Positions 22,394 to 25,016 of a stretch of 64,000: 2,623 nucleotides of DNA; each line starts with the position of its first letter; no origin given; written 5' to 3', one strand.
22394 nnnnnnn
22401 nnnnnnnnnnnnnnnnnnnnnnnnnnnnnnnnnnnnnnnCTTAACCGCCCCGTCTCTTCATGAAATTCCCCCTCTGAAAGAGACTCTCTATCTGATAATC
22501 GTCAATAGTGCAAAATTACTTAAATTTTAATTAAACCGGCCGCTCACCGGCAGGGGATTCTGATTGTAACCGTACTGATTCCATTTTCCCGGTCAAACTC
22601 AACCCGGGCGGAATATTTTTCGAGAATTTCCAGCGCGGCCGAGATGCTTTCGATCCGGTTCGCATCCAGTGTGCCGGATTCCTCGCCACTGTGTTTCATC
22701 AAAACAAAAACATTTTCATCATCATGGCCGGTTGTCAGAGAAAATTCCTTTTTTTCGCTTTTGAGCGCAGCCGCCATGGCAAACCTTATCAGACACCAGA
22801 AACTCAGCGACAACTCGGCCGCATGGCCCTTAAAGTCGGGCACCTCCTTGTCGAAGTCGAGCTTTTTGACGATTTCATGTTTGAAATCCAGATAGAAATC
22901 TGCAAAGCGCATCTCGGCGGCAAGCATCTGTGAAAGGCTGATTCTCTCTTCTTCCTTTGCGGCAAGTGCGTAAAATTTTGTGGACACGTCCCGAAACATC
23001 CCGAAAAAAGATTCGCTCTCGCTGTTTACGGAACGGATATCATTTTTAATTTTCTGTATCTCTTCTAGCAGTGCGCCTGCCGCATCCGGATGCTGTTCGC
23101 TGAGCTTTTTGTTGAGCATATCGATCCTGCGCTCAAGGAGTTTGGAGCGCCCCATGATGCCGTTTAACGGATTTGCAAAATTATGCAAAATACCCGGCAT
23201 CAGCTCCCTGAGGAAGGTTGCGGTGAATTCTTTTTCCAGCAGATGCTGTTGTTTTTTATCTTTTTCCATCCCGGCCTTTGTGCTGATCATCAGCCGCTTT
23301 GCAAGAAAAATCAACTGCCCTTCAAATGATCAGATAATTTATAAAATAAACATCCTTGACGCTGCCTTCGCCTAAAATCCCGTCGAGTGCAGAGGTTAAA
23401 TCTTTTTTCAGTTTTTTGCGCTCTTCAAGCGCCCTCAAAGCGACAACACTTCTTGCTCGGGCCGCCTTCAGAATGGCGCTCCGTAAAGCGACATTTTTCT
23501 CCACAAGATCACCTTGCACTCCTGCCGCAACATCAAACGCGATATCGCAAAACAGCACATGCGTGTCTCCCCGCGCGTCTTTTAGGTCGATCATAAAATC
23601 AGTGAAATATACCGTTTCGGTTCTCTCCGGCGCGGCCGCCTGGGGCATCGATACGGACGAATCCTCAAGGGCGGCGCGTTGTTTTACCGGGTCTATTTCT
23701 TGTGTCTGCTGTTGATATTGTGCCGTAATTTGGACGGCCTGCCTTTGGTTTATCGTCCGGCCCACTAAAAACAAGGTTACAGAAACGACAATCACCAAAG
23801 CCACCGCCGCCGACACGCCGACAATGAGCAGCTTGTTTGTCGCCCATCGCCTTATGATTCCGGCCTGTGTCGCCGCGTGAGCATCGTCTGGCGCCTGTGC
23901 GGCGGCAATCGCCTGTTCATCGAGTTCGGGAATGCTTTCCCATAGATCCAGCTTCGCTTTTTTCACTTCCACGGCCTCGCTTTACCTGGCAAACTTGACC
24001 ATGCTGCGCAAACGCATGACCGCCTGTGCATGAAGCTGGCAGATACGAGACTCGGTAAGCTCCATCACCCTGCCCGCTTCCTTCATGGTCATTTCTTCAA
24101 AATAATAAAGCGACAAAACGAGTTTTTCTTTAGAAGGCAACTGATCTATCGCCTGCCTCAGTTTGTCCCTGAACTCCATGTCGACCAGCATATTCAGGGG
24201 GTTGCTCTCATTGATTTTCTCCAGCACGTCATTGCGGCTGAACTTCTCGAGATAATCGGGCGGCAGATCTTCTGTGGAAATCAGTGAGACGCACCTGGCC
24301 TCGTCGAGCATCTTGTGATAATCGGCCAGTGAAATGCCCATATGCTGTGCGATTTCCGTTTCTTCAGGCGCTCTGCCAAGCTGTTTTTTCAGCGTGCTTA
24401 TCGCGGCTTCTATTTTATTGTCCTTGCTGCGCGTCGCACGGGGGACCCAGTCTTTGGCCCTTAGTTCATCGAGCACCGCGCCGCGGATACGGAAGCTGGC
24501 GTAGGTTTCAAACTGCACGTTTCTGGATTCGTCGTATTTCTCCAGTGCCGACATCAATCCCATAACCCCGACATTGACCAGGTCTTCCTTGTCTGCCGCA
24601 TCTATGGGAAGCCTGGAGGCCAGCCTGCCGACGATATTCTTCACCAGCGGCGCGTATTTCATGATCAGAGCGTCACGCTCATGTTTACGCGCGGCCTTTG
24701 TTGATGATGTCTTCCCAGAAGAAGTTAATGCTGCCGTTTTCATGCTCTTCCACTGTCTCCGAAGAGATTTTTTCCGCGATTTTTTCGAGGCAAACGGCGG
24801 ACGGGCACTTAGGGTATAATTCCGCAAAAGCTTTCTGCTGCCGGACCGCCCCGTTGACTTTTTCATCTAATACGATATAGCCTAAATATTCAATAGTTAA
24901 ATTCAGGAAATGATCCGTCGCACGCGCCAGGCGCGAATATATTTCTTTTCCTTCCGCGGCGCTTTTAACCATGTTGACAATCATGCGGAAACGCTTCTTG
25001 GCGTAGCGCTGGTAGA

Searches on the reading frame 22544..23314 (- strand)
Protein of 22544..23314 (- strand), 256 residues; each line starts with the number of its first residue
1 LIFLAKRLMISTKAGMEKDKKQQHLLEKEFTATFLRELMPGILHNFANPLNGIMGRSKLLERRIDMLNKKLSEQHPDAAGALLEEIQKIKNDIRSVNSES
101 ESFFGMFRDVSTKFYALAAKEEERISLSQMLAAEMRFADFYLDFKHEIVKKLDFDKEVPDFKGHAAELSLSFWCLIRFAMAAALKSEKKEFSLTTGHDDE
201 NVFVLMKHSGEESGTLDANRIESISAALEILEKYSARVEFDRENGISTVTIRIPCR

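Call 14: search_protein_families(library=pfam, proteins=[window:22544-23314:-], max_evalue=0.01)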
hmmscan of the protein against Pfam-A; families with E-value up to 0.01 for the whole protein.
window:22544-23314:- (256 aa): 2 families
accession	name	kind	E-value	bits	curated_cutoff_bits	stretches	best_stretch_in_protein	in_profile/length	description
PF00512.31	HisKA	-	3.4e-05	24.3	26.9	1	35-91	2-52/66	His Kinase A (phospho-acceptor) domain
PF07889.17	DUF1664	-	0.0034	17.9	34.6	1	57-120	61-123/124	Protein of unknown function (DUF1664)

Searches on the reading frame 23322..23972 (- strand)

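Call 35: search_protein_families(library=pfam, proteins=[window:23322-23972:-], max_evalue=0.01)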
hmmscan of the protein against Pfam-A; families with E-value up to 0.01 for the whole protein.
window:23322-23972:- (216 aa): 1 family
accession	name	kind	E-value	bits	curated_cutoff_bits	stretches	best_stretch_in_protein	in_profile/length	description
PF03748.19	FliL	-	8.3e-12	46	24.6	1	123-215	4-102/103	Flagellar basal body-associated protein FliL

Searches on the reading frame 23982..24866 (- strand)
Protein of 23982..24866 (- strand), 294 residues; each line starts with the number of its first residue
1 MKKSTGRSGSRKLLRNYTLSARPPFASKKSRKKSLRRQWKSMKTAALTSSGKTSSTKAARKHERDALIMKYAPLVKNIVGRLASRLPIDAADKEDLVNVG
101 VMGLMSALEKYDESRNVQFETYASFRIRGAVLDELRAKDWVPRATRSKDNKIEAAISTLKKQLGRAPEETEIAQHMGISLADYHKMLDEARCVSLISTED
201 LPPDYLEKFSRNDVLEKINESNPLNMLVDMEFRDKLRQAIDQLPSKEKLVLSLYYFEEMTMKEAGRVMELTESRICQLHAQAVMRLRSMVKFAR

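Call 35: search_protein_families(library=pfam, proteins=[window:23982-24866:-], max_evalue=0.01)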
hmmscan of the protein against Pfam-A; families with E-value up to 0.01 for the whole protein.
window:23982-24866:- (294 aa): 4 families
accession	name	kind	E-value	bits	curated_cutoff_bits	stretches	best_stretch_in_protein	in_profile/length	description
PF04545.22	Sigma70_r4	-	1.7e-16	59.9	24.1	1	239-287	1-49/50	Sigma-70, region 4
PF04542.20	Sigma70_r2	-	1.9e-15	56.8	24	1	67-140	1-70/71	Sigma-70 region 2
PF04539.22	Sigma70_r3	-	2.7e-11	43.9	25.3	1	150-201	4-55/78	Sigma-70 region 3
PF08281.18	Sigma70_r4_2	-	3.2e-09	36.7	25.7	1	234-285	2-53/54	Sigma-70, region 4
